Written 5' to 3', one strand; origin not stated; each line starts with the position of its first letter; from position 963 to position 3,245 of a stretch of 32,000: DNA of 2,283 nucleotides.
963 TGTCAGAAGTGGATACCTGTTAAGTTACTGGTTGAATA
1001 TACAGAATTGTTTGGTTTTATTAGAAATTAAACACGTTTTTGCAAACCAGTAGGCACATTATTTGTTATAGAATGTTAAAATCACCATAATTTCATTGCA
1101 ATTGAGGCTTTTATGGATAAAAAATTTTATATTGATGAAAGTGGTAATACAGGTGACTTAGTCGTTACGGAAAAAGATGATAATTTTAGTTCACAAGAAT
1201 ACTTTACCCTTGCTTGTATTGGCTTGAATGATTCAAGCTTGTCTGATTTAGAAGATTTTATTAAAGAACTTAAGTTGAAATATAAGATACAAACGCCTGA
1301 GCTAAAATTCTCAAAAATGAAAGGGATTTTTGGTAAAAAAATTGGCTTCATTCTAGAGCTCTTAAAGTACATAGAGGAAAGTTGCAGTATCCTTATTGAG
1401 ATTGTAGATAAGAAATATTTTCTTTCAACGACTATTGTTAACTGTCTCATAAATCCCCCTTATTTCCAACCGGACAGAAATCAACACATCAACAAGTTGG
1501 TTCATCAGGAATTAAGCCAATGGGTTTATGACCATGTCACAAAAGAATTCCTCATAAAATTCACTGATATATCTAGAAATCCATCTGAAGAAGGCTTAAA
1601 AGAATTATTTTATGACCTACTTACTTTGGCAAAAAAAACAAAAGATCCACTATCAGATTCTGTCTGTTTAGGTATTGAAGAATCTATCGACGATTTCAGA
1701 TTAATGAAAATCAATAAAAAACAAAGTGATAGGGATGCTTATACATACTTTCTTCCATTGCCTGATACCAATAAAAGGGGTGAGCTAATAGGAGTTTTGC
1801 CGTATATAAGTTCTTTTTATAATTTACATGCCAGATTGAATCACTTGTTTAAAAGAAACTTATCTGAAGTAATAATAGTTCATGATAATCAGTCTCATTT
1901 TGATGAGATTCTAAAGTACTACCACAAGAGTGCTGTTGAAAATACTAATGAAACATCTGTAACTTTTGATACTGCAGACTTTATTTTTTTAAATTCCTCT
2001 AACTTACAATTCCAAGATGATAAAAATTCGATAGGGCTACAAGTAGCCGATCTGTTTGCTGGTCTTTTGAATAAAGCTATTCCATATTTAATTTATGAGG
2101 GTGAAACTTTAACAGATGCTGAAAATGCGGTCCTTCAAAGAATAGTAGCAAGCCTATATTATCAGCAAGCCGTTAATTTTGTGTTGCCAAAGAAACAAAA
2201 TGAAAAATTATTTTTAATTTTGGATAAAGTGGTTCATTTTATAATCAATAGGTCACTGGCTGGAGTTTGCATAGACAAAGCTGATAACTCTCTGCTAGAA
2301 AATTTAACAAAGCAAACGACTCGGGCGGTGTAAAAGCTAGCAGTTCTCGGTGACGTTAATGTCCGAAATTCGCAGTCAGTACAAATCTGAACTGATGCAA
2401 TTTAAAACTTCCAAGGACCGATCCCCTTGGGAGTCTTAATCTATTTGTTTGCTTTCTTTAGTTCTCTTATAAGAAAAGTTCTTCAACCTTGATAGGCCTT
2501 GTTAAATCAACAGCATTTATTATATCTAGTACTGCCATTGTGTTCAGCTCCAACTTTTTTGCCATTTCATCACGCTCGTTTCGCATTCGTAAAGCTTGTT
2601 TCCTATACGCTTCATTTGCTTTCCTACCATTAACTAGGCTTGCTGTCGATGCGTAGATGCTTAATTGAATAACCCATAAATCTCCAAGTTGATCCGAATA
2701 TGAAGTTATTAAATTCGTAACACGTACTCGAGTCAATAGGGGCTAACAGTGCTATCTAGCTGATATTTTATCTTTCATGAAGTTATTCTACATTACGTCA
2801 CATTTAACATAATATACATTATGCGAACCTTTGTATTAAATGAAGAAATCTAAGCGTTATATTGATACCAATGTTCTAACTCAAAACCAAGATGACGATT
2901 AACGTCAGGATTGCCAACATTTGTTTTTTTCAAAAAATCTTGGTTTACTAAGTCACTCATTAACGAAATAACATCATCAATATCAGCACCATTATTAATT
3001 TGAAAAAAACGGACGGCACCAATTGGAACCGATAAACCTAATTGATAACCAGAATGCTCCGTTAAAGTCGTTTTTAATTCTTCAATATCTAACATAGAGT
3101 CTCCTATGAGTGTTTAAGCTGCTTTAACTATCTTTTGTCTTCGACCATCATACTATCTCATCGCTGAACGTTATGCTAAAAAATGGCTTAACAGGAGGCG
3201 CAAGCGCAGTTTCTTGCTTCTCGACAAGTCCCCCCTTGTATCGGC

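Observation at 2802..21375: A 27/28 dif site heads a one-sided array of four Xer-exploiting elements that decay with distance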

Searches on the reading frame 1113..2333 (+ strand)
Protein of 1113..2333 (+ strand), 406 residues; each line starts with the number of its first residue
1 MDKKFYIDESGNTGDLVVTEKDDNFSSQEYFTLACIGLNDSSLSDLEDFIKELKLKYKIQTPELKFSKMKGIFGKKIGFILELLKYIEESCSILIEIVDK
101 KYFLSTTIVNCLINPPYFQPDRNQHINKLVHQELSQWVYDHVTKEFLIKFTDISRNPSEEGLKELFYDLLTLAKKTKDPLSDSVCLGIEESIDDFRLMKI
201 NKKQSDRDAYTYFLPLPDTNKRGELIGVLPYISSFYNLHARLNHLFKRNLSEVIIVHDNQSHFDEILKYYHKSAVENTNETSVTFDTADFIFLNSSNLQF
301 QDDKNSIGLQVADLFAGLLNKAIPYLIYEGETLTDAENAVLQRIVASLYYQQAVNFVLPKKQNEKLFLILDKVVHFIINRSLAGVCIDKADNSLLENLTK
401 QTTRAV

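Call 10: search_protein_families(library=pfam, proteins=[window:1113-2333:+], max_evalue=0.01)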
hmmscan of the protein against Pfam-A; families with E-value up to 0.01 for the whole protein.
window:1113-2333:+ (406 aa): 1 family
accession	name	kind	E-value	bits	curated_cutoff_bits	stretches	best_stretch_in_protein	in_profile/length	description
PF12686.12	DUF3800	-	2.9e-17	64.2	21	1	5-321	2-148/149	Protein of unknown function (DUF3800)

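Call 14: find_encoding_contigs(protein=window:1113-2333:+, flank=10000, max_places=10)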
Protein window:1113-2333:+ (406 aa): no gene with exactly this product is on record in the collection.

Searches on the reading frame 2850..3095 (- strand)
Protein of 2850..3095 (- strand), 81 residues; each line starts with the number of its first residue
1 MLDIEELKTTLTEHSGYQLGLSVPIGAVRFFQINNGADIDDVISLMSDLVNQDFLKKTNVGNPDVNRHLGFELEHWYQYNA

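Call 9: search_protein_families(library=pfam, proteins=[window:2850-3095:-], max_evalue=0.01)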
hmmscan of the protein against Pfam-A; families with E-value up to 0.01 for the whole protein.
window:2850-3095:- (81 aa): 0 families

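Call 34: search_protein_families(library=phrogs, proteins=[window:2850-3095:-], max_evalue=0.01)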
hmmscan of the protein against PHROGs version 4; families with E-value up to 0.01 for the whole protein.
window:2850-3095:- (81 aa): 0 families

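Call 81: search_protein_families(library=pfam, proteins=[window:2850-3095:-], max_evalue=1)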
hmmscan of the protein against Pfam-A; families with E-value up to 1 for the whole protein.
window:2850-3095:- (81 aa): 0 families
